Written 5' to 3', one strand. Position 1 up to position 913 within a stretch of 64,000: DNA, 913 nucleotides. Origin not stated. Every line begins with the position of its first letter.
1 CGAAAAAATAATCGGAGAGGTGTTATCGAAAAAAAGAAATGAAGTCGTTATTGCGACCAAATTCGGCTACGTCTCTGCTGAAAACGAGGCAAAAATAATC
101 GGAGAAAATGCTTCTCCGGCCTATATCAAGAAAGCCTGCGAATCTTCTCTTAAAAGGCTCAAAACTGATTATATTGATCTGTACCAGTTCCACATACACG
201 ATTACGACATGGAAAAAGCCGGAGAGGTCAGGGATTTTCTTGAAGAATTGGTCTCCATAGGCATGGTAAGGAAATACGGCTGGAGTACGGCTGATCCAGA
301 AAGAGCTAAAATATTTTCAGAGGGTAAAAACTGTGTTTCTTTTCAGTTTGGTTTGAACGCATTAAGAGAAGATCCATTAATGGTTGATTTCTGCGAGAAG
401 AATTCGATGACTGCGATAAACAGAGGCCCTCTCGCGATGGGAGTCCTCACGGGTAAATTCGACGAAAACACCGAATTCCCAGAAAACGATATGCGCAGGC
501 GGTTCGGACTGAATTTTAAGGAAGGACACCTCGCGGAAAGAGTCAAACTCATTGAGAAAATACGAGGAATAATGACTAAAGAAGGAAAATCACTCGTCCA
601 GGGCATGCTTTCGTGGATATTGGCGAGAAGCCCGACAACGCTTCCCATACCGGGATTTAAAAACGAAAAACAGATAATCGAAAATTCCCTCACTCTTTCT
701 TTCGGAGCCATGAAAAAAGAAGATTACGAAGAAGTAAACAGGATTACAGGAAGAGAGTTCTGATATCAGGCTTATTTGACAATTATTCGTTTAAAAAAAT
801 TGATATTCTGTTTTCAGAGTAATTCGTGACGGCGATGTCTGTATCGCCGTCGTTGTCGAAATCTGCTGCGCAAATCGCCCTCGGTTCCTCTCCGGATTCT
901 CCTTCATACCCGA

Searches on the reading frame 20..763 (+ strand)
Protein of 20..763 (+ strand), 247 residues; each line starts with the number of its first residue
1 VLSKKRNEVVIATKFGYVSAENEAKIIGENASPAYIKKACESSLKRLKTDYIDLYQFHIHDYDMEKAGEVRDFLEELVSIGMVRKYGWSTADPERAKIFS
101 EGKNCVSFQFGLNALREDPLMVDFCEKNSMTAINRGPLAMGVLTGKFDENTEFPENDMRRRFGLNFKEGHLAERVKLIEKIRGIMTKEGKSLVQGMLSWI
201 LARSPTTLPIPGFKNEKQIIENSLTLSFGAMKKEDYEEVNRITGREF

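Call 95: search_protein_families(library=pfam, proteins=[window:20-763:+], max_evalue=0.00001)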
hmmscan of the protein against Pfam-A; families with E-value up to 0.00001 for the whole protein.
window:20-763:+ (247 aa): 1 family
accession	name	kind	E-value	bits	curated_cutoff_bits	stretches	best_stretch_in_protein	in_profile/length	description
PF00248.27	Aldo_ket_red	-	3.4e-41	141.6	24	1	4-242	60-289/291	Aldo/keto reductase family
